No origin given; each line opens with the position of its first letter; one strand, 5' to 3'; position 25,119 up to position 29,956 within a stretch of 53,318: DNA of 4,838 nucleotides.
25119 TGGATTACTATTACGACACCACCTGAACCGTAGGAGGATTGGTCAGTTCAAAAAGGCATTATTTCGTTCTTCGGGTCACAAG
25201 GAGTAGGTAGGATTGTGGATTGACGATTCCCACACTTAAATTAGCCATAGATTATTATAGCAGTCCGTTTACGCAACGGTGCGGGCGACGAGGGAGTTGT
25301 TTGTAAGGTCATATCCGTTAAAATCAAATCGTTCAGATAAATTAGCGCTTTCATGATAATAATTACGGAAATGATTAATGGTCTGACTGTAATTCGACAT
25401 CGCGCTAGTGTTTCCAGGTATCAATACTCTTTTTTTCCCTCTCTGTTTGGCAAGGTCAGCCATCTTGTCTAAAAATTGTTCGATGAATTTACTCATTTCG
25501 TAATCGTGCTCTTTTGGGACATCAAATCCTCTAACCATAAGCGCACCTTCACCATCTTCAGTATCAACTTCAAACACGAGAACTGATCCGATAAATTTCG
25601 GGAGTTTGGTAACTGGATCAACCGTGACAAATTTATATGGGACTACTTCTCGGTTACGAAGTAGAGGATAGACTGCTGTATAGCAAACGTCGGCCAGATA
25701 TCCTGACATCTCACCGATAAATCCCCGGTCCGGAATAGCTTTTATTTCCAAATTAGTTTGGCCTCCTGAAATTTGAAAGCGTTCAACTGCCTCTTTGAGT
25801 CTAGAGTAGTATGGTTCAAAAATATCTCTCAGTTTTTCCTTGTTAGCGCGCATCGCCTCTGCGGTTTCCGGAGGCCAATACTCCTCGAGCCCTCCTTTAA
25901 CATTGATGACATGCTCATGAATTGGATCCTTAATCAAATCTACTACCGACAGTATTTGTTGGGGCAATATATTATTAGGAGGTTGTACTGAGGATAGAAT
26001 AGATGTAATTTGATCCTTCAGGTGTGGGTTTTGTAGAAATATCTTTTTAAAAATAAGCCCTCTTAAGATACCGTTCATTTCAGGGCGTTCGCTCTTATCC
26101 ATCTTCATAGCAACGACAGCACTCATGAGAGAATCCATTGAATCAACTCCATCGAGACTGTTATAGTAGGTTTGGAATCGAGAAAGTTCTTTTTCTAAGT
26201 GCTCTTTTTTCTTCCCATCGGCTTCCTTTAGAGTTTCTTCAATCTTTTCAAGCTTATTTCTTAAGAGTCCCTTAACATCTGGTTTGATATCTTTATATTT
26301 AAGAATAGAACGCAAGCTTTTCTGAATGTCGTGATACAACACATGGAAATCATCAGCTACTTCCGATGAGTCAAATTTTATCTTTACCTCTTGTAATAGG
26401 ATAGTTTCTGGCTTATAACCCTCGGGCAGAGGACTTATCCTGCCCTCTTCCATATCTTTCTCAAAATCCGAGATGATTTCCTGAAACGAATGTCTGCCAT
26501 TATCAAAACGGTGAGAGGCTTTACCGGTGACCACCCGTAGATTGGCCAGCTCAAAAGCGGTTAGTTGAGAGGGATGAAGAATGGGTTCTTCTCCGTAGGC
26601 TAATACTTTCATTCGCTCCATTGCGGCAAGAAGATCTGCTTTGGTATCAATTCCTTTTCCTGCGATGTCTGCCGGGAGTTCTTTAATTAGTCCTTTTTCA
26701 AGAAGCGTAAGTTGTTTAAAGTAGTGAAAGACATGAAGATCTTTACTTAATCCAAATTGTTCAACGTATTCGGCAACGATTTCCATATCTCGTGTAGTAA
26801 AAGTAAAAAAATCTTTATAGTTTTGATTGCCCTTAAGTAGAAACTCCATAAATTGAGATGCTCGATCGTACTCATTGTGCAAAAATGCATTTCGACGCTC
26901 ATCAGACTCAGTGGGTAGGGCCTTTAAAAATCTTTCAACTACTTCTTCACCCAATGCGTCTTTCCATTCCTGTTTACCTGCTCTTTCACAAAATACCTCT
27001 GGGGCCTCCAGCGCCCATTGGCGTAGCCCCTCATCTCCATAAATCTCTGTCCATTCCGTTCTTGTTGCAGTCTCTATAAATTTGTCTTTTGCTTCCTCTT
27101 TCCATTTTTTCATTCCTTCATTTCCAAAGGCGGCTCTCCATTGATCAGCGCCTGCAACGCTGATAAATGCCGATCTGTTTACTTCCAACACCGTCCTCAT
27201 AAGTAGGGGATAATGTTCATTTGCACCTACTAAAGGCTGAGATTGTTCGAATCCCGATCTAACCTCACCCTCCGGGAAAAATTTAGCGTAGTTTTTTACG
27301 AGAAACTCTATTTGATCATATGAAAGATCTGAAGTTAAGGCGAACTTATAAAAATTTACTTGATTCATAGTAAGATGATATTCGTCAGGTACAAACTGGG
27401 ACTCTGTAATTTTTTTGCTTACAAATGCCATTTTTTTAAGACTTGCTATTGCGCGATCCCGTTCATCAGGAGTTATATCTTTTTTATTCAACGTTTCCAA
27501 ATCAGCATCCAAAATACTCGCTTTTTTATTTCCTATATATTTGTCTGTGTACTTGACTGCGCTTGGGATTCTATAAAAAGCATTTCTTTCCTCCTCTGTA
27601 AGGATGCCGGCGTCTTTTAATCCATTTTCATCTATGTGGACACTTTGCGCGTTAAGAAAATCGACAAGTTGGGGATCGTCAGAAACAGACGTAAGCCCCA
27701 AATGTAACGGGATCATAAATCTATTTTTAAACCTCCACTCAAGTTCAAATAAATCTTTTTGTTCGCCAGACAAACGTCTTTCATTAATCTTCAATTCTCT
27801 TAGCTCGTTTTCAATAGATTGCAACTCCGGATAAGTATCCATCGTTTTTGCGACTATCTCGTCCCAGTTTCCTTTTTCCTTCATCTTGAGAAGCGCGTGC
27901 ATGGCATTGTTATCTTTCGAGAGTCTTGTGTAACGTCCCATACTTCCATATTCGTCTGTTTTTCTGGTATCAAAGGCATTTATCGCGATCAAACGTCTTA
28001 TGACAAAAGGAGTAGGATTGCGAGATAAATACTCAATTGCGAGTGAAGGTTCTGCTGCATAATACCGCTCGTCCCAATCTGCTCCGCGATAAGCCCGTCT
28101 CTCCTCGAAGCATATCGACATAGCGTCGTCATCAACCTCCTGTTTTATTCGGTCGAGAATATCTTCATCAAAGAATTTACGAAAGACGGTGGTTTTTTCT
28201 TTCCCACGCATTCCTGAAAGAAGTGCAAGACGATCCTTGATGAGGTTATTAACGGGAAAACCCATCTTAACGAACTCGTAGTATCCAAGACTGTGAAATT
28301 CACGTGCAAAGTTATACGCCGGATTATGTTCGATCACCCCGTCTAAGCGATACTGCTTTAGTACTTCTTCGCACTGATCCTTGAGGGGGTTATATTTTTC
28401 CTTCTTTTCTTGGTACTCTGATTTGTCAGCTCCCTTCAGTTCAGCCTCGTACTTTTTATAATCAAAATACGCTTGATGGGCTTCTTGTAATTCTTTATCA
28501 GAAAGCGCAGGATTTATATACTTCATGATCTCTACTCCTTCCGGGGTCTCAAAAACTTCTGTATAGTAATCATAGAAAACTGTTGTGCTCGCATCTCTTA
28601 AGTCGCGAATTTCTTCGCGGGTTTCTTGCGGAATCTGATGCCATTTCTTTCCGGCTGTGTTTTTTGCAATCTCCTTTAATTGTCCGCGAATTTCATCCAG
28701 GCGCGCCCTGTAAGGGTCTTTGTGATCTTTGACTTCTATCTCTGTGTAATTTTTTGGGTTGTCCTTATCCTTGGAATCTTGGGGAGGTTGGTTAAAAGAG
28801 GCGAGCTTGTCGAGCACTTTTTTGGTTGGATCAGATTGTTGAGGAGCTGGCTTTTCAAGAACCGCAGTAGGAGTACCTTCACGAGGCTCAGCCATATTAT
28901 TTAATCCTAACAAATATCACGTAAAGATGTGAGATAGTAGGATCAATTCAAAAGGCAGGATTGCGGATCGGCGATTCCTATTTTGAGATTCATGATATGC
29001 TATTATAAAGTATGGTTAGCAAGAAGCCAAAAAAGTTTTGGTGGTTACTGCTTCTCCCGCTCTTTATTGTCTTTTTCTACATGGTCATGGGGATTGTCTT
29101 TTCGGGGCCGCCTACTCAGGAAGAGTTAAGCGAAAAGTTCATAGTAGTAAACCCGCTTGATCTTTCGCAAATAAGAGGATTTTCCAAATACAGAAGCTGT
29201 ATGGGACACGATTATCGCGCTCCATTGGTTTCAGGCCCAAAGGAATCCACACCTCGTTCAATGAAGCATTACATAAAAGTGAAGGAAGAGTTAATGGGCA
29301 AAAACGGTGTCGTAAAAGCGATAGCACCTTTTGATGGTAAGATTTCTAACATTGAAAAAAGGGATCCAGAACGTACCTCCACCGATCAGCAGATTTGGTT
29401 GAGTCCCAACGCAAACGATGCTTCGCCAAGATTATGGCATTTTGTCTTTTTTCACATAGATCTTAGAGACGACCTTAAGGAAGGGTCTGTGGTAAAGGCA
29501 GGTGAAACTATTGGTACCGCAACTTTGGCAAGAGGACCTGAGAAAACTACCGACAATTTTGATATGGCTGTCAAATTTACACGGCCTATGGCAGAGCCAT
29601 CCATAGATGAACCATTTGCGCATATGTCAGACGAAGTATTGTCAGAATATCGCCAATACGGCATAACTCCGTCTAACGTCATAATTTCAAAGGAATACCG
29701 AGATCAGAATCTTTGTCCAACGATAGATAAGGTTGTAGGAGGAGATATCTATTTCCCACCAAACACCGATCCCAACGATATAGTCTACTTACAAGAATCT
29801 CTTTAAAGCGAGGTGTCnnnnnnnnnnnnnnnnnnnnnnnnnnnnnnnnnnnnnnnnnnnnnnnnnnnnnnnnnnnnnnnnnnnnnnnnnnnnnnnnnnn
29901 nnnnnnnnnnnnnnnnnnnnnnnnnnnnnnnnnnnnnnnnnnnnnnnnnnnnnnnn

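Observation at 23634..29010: ychF promoter and first 8 codons present three times, bracketing two orphan genes with homologous leaders (serial cassette insertion at the ychF 5' end?)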

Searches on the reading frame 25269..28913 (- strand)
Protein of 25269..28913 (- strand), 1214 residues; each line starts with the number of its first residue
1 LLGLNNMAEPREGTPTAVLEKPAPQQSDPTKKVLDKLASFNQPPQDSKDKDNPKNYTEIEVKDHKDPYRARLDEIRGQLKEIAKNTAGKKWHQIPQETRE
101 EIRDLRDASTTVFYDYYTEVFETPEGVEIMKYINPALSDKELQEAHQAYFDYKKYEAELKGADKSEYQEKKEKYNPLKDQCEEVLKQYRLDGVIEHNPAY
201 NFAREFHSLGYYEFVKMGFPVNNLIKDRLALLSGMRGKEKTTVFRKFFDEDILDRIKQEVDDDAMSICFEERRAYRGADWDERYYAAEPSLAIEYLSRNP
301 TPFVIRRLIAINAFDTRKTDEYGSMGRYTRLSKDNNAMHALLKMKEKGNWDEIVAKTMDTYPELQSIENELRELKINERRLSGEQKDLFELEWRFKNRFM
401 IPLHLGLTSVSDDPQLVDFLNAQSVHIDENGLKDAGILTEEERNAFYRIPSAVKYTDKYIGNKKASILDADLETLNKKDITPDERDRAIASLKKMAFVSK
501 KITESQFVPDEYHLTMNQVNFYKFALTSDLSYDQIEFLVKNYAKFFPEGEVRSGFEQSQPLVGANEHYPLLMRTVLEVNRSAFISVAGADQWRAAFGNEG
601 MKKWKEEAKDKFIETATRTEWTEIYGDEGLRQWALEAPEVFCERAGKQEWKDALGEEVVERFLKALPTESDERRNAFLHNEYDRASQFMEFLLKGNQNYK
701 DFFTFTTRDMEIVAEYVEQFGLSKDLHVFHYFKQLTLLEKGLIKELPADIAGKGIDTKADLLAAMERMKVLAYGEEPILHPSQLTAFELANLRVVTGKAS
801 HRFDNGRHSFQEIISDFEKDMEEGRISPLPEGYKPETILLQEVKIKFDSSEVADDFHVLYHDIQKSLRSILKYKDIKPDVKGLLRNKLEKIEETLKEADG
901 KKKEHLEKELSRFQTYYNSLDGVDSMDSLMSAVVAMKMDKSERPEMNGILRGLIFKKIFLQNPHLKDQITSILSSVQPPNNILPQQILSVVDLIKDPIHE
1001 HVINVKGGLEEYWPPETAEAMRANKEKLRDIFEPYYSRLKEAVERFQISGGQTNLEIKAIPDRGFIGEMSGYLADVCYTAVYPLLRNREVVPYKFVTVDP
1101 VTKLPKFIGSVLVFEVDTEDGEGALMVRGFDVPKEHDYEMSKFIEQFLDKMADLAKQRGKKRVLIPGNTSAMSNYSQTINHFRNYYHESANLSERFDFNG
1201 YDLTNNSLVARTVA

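Call 7: search_protein_families(library=pfam, proteins=[window:25269-28913:-], max_evalue=0.1)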
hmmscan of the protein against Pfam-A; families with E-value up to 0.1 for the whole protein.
window:25269-28913:- (1214 aa): 3 families
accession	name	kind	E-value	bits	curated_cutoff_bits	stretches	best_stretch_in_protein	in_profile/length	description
PF07361.16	Cytochrom_B562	-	0.011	16.8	30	0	26-107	18-95/102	Cytochrome b562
PF05205.17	COMPASS-Shg1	-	0.021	16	24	0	871-935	27-88/102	COMPASS (Complex proteins associated with Set1p) component shg1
PF24430.1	DUF7553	-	0.024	15.6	27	0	62-107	40-84/85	Family of unknown function (DUF7553)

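Call 13: find_homologous_proteins(query=window:25269-28913:-)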
Query window:25269-28913:- (1214 aa): 1 proteins with E <= 0.001 among 8000 candidates.
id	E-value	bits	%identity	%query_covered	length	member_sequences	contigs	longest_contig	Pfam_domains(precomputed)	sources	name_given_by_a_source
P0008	0.0e+0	2745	100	100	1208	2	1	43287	-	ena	-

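Call 30: find_encoding_contigs(protein=P0008, flank=10000, max_places=10)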
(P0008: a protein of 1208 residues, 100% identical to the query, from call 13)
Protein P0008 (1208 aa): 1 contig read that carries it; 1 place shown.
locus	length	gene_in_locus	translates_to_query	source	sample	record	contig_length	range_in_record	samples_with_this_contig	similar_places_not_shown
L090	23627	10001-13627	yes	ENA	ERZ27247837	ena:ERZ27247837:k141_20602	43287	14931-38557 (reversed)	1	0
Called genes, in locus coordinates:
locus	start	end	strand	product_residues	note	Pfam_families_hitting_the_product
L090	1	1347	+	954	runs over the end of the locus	-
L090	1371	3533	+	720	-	PF26449:DUF8128, PF01935:DUF87, PF10412:TrwB_AAD_bind, PF12696:TraG-D_C (weak)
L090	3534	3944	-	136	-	-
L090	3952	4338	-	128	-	-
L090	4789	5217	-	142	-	PF12732:YtxH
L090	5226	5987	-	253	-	PF01996:F420_ligase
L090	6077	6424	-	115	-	-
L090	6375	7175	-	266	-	-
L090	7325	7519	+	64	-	-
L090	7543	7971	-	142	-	PF01467:CTP_transf_like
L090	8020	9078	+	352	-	PF01738:DLH (weak), PF02129:Peptidase_S15 (weak), PF12740:PETase (faint), PF00561:Abhydrolase_1, PF12146:Hydrolase_4, PF12697:Abhydrolase_6, PF00326:Peptidase_S9, PF08840:BAAT_C (faint)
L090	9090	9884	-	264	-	-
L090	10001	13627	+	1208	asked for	-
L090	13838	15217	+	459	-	-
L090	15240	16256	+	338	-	PF01926:MMR_HSR1, PF02421:FeoB_N (weak), PF06071:YchF-GTPase_C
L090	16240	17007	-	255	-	PF00535:Glycos_transf_2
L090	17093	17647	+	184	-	PF02600:DsbB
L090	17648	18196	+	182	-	PF01327:Pep_deformylase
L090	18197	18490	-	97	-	PF00830:Ribosomal_L28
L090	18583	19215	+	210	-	PF02163:Peptidase_M50 (weak)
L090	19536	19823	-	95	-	-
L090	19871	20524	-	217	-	PF00963:Cohesin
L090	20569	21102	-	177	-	-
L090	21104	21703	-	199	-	PF00963:Cohesin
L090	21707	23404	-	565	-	PF00404:Dockerin_1 (weak)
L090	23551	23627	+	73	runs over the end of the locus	PF12728:HTH_17, PF00376:MerR, PF13411:MerR_1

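Call 66: search_protein_representatives(protein=window:25272-28868:-)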
Query: 1199 residues. Proteins with E-value up to 0.001 (for the whole library): 269; up to 1e-10: 153; up to 1e-30: 116. The best 150 are listed.
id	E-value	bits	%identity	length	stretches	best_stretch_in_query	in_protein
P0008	0.0e+00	2722.6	100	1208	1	1-1199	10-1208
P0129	6.0e-163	560.9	34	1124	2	595-1071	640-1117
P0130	1.2e-143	496.9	43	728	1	584-1198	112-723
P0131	1.1e-140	487.1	41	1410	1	618-1198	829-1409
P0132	7.2e-140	484.4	43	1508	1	618-1199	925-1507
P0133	7.5e-139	481.1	39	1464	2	619-1198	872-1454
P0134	1.5e-138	480.0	42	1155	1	615-1198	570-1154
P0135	4.7e-134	465.2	42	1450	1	614-1198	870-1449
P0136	5.6e-131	455.0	41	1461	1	619-1198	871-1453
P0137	4.1e-128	445.5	40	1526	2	884-1198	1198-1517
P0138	3.0e-125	436.0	41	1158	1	626-1197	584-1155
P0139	3.7e-125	435.7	44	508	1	696-1197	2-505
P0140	9.9e-125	434.3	42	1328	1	623-1199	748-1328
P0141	8.6e-124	431.2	40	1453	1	620-1198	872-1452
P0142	7.3e-123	428.1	41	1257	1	612-1196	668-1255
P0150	6.5e-108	378.6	38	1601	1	631-1196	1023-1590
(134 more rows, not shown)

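Call 68: search_protein_families(library=pfam, proteins=[P0129, P0131, P0132, P0133, P0137, P0150], max_evalue=0.001)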
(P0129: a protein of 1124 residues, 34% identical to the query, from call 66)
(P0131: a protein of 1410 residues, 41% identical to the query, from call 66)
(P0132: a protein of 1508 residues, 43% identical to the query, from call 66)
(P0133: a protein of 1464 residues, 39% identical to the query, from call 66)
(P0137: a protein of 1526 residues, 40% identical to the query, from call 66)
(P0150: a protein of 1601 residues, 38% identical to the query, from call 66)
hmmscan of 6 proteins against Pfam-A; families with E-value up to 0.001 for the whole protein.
P0129 (1124 aa): 0 families

P0131 (1410 aa): 0 families

P0132 (1508 aa): 0 families

P0133 (1464 aa): 0 families

P0137 (1526 aa): 0 families

P0150 (1601 aa): 0 families

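Call 97: search_protein_families(library=ncbifam, proteins=[window:25269-28913:-], max_evalue=0.01)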
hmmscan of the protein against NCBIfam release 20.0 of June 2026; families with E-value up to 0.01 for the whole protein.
window:25269-28913:- (1214 aa): 0 families

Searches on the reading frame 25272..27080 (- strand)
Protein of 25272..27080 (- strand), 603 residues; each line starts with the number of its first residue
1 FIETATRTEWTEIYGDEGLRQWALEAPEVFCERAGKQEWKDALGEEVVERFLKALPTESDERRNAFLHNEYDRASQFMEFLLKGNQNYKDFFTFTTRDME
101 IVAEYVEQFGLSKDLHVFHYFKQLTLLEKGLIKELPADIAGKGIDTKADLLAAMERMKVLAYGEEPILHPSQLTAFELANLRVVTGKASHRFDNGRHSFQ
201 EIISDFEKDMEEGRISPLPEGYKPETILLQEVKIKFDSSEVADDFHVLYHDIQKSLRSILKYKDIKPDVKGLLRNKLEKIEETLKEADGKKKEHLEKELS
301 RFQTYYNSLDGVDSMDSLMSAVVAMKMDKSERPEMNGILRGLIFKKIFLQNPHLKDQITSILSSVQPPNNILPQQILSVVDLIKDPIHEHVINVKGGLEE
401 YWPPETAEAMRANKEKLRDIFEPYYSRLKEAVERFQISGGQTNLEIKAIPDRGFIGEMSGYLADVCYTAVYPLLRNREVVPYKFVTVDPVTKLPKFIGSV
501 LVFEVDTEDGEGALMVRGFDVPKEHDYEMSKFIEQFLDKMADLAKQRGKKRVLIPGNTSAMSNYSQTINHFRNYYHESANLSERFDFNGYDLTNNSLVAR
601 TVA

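Call 124: predict_structure(alignment_id=A6)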
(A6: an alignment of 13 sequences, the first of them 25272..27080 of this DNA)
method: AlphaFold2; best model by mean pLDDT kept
length: 603 residues; sequences in the alignment: 13
mean_pLDDT: 84.8   pTM: 0.72
mean pLDDT of the five models: 84.8, 84.7, 84.7, 83.1, 82.4
residues with pLDDT >= 90: 218; 70-90: 324; 50-70: 57; < 50: 4
segments of 3 or more residues with pLDDT < 50: 1-4
pLDDT, mean of each block of 10 residues (from residue 1): 53 67 84 86 90 74 77 86 82 87 90 89 92 86 81 91 95 89 89 83 96 93 91 78 88 78 77 91 87 89 91 87 88 90 87 68 61 82 80 66 86 88 88 71 85 94 84 88 91 90 94 92 80 94 95 86 79 87 87 91 88
secondary structure, 60 per line:
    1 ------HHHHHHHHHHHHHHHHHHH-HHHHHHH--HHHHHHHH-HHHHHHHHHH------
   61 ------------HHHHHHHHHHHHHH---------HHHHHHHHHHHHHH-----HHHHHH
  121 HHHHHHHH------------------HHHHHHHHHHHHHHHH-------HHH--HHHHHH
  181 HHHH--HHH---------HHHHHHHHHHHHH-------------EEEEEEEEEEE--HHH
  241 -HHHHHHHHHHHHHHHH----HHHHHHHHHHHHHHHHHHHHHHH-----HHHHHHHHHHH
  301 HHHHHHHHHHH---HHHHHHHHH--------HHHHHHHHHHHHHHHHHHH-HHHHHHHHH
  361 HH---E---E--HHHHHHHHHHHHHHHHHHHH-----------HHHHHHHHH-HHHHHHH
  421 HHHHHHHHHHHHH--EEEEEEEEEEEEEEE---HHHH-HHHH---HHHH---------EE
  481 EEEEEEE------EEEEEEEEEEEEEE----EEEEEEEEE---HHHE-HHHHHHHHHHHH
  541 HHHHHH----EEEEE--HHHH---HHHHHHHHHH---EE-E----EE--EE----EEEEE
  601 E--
elements in order: H7-25 H27-33 H36-43 H45-54 H73-86 H96-109 H115-128 H147-162 H175-184 H199-211 E225-235 H242-257 H262-284 H290-311 H315-323 H332-350 H352-362 H373-392 H404-412 H414-433 E436-450 H454-457 H459-462 H466-469 E479-487 E494-507 E512-520 H529-546 E551-555 H558-561 H565-574 E596-601

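Call 126: fold_search(model_id=the predicted structure, library=pdb)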
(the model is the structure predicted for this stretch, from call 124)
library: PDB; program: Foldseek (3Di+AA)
matches with E <= 10: 559; with E <= 0.001: 0
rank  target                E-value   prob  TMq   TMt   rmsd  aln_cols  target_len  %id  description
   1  6edz_C                7.8e-02  0.23  0.14  0.12  33.6       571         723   10  Crystal structure of Mycobacterium tuberculosis ICL2 in complex with acetyl-CoA, form I (released 2019-08-14)
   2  7rtw_B                8.1e-02  0.51  0.09  0.15  31.5       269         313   12  Cryo-EM structure of a TTYH3 cis-dimer (released 2021-08-25)
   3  6edz_A                9.3e-02  0.41  0.13  0.11  23.1       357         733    8  Crystal structure of Mycobacterium tuberculosis ICL2 in complex with acetyl-CoA, form I (released 2019-08-14)
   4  7p5c_A                9.7e-02  0.44  0.10  0.15  31.5       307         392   12  Cryo-EM structure of human TTYH3 in Ca2+ and GDN (released 2021-08-11)
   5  6ee1_D                9.7e-02  0.41  0.13  0.11  22.2       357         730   10  Crystal structure of Mycobacterium tuberculosis ICL2 in complex with acetyl-CoA (released 2019-08-14)
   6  6ajm_B                1.1e-01  0.99  0.14  0.48   5.3       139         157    8  Crystal structure of apo AtaTR (released 2019-01-02)
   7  6z0c_D                1.1e-01  0.80  0.11  0.28  20.5       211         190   13  Structure of in silico modelled artificial Maquette-3 protein (released 2021-03-17)
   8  6edz_D                1.1e-01  0.23  0.14  0.12  33.3       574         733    9  Crystal structure of Mycobacterium tuberculosis ICL2 in complex with acetyl-CoA, form I (released 2019-08-14)
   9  6edw_D                1.1e-01  0.41  0.13  0.11  32.2       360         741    9  Crystal structure of Mycobacterium tuberculosis ICL2 in the apo form (released 2019-08-14)
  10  6ee1_B                1.2e-01  0.21  0.13  0.11  32.9       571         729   10  Crystal structure of Mycobacterium tuberculosis ICL2 in complex with acetyl-CoA (released 2019-08-14)
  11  6ee1_C                1.4e-01  0.35  0.13  0.11  21.6       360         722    8  Crystal structure of Mycobacterium tuberculosis ICL2 in complex with acetyl-CoA (released 2019-08-14)
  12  9obo_A                1.7e-01  0.38  0.14  0.11  30.9       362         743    8  Crystal structure of Mycobacterium tuberculosis isocitrate lyase 2 fixed in the apo form with disulfide bonds (released 2026-03-18)
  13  6edz_B                2.1e-01  0.38  0.13  0.11  23.0       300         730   10  Crystal structure of Mycobacterium tuberculosis ICL2 in complex with acetyl-CoA, form I (released 2019-08-14)
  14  6ee1_A                2.1e-01  0.30  0.13  0.11  22.1       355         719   10  Crystal structure of Mycobacterium tuberculosis ICL2 in complex with acetyl-CoA (released 2019-08-14)
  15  7tva_A                2.6e-01  0.15  0.11  0.11  18.4       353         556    8  Stat5a Core in complex with AK2292 (released 2023-02-15)
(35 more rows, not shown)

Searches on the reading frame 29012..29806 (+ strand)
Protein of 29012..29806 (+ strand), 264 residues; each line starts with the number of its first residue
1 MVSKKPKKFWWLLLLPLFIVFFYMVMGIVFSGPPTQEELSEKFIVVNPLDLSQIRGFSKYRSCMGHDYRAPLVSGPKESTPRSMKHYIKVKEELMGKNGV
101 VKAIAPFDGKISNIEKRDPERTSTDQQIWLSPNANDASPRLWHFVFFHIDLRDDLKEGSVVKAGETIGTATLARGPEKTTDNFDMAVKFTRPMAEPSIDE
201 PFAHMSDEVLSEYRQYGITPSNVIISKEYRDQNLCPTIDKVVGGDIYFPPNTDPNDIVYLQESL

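Call 7: search_protein_families(library=pfam, proteins=[window:29012-29806:+], max_evalue=0.1)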
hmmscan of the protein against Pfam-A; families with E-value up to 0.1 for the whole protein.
window:29012-29806:+ (264 aa): 0 families

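Call 97: search_protein_families(library=ncbifam, proteins=[window:29012-29806:+], max_evalue=0.01)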
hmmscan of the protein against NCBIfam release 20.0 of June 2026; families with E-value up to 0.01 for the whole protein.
window:29012-29806:+ (264 aa): 0 families
